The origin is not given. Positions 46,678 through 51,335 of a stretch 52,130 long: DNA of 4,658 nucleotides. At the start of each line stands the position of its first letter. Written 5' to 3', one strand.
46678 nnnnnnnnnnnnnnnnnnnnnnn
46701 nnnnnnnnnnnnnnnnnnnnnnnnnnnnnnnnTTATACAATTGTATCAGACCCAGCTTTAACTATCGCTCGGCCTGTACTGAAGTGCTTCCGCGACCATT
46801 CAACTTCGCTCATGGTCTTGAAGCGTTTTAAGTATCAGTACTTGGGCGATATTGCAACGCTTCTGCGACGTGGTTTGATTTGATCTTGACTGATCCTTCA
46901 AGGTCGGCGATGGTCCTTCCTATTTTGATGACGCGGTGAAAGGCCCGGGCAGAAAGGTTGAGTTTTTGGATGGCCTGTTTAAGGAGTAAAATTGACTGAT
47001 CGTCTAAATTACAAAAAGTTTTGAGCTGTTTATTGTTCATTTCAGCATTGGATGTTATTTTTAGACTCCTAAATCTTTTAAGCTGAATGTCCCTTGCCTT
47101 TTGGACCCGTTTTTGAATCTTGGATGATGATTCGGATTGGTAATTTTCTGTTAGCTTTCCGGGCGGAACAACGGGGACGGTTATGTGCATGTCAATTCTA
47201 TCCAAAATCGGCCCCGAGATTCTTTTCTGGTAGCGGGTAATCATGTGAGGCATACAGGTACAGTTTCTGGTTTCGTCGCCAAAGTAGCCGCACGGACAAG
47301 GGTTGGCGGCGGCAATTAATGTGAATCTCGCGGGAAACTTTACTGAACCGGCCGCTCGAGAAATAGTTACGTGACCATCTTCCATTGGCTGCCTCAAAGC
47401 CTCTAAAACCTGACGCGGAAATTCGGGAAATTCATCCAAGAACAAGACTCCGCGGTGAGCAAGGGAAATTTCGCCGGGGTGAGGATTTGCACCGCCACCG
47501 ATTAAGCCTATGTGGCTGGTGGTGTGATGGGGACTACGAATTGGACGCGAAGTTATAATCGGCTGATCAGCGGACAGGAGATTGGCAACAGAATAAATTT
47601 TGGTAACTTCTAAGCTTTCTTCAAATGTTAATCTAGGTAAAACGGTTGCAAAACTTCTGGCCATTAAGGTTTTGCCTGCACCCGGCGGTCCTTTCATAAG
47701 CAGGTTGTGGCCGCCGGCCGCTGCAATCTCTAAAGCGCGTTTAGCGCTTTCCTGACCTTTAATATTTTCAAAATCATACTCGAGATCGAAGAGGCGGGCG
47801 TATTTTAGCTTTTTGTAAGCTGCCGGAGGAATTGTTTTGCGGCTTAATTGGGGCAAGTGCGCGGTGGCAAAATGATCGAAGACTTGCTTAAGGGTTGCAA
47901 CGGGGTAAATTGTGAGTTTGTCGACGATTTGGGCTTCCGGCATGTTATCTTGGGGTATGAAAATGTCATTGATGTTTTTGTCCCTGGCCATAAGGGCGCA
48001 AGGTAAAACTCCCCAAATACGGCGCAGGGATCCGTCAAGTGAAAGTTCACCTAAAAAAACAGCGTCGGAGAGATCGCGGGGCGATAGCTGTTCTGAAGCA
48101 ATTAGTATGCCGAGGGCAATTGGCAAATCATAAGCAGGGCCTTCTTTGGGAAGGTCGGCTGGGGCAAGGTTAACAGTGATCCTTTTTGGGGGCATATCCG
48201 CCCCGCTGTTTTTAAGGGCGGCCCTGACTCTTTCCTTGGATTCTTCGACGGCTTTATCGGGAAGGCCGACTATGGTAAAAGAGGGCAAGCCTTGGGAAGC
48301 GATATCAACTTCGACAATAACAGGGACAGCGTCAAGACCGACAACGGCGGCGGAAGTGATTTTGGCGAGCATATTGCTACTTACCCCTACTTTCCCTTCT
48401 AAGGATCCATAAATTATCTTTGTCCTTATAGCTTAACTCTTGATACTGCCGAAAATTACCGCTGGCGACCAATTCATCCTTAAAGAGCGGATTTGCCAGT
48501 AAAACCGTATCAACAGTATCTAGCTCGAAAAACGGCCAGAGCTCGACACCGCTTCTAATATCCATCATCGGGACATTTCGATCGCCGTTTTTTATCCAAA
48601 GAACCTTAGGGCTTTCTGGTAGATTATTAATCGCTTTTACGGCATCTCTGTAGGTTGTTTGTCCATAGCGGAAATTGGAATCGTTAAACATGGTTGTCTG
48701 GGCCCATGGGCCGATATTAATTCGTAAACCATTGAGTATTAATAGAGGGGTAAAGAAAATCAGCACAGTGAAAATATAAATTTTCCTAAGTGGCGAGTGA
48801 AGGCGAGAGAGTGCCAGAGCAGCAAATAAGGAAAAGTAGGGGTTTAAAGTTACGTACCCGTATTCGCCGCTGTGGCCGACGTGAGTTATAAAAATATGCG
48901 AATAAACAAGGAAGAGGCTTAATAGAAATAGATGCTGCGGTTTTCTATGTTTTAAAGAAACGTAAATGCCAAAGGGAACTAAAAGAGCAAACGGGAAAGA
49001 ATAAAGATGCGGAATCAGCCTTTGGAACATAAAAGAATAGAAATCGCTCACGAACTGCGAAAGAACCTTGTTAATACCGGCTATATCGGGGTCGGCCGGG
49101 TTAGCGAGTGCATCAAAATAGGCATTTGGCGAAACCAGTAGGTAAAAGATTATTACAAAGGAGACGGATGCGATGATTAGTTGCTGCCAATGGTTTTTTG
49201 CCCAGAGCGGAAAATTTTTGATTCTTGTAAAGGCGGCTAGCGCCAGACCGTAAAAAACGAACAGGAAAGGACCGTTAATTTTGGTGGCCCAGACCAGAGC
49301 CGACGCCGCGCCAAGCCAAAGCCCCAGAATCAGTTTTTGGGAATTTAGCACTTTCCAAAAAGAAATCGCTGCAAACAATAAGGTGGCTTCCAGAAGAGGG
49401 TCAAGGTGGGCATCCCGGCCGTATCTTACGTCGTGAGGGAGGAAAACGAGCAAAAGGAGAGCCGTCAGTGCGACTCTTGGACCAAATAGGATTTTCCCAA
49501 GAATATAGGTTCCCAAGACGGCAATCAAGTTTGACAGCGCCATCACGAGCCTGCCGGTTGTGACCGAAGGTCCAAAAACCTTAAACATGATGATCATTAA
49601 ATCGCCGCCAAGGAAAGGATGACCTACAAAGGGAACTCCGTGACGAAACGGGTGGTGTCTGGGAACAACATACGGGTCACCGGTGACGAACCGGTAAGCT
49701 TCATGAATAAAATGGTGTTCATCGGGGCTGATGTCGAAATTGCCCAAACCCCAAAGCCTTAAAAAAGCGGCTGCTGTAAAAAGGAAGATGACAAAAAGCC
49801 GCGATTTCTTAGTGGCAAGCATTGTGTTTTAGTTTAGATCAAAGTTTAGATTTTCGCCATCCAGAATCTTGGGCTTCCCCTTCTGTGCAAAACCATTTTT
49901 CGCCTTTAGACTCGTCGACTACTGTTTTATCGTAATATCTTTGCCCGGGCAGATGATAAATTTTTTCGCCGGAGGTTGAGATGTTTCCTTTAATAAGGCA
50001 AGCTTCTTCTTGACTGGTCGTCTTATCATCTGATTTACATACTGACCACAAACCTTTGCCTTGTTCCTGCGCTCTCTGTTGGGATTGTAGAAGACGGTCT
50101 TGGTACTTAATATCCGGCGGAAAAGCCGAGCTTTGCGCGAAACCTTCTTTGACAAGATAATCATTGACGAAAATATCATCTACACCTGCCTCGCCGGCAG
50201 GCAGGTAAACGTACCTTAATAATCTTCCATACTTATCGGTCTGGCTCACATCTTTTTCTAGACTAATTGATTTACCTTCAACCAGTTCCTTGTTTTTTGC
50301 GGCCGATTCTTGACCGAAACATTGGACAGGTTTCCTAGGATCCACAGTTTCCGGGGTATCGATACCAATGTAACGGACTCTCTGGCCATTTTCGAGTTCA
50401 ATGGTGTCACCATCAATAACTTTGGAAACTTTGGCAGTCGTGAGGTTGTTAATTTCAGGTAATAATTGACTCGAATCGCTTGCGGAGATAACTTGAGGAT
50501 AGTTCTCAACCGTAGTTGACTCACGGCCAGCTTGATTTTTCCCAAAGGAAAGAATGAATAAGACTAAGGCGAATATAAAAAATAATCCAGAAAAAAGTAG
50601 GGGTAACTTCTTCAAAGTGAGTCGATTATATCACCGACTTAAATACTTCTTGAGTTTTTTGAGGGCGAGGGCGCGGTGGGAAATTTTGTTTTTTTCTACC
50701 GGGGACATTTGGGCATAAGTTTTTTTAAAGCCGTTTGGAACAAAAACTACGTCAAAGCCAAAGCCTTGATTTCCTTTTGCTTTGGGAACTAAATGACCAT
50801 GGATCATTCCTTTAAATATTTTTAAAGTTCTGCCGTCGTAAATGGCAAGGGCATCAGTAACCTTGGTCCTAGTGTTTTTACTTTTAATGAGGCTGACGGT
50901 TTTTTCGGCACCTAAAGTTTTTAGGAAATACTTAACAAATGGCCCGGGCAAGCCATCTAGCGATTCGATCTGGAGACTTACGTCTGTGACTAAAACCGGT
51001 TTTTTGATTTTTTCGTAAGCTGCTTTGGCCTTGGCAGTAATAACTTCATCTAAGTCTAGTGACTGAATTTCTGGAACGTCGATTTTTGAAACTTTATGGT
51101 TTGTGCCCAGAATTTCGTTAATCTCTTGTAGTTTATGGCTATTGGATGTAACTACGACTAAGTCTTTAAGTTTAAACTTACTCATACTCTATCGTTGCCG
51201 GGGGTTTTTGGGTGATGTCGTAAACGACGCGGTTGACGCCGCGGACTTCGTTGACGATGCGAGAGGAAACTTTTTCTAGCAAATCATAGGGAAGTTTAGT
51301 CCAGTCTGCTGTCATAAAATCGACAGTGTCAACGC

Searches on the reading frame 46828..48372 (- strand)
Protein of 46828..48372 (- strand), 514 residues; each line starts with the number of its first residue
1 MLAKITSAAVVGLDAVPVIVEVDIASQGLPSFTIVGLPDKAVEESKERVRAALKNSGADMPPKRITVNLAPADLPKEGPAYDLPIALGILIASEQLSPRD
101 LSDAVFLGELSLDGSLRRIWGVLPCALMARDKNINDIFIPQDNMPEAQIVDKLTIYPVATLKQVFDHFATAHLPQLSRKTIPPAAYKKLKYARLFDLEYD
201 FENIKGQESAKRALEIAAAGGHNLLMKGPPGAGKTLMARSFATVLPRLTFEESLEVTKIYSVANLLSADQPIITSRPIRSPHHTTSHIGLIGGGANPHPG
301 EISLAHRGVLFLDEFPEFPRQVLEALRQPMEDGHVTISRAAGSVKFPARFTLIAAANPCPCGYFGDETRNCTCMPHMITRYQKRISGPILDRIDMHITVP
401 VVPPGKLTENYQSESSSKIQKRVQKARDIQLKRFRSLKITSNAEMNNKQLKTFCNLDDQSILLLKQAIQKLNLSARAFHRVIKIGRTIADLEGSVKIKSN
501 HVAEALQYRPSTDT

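Call 78: search_protein_families(library=pfam, proteins=[window:46828-48372:-], max_evalue=0.00001)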
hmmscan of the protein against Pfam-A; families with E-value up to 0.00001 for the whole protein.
window:46828-48372:- (514 aa): 7 families
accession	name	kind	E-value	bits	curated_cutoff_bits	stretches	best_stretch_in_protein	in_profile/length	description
PF01078.27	Mg_chelatase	-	1.6e-93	312.2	20.3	1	200-403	1-203/207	Magnesium chelatase, subunit ChlI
PF13541.12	ChlI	-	3.5e-47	159.7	27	1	20-143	1-121/121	Subunit ChlI of Mg-chelatase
PF13335.12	Mg_chelatase_C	-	5.3e-32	110.7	26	1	414-509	2-94/94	Magnesium chelatase, subunit ChlI C-terminal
PF00493.29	MCM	-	1.7e-10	40.9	23.3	1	299-368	114-183/224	MCM P-loop domain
PF07728.20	AAA_5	-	8.9e-10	39.2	22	1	223-360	1-125/139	AAA domain (dynein-related subfamily)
PF05362.19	Lon_C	-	3.3e-06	27.2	21.1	1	52-167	80-201/205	Lon protease (S16) C-terminal proteolytic domain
PF00158.32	Sigma54_activat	-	6.5e-06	26.4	20.2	0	210-357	11-142/168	Sigma-54 interaction domain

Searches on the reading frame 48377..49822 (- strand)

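Call 78: search_protein_families(library=pfam, proteins=[window:48377-49822:-], max_evalue=0.00001)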
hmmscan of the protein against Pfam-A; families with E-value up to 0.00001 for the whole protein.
window:48377-49822:- (481 aa): 1 family
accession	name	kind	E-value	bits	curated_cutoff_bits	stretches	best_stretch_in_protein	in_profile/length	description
PF13231.12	PMT_2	-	6.1e-09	36.7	26.1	1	68-224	2-153/160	Dolichyl-phosphate-mannose-protein mannosyltransferase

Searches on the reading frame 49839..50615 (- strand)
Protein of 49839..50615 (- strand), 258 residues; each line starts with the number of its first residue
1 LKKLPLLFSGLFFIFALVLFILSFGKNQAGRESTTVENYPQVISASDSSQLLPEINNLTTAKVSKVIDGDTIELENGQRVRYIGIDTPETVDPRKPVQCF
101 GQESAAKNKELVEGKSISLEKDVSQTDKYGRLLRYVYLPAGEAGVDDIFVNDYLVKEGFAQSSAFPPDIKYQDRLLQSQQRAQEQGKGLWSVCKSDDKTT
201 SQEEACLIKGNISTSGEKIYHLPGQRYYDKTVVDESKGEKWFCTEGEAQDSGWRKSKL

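Call 78: search_protein_families(library=pfam, proteins=[window:49839-50615:-], max_evalue=0.00001)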
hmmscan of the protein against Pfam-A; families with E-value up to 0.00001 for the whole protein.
window:49839-50615:- (258 aa): 1 family
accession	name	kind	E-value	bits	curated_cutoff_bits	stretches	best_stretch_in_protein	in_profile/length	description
PF00565.23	SNase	-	3.3e-23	82.6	21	1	79-191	1-106/107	Staphylococcal nuclease homologue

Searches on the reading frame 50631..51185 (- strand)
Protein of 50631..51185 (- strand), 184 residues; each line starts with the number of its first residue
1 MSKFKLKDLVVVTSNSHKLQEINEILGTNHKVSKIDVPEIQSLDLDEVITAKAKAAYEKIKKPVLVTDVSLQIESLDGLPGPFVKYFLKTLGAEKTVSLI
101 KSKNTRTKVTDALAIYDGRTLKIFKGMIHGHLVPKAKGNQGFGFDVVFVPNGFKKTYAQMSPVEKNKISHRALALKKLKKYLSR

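Call 78: search_protein_families(library=pfam, proteins=[window:50631-51185:-], max_evalue=0.00001)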
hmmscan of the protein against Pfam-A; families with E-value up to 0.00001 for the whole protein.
window:50631-51185:- (184 aa): 1 family
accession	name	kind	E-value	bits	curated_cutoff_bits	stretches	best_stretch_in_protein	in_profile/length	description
PF01725.21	Ham1p_like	-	2.2e-43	148.8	22.5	1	9-181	1-186/186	Ham1 family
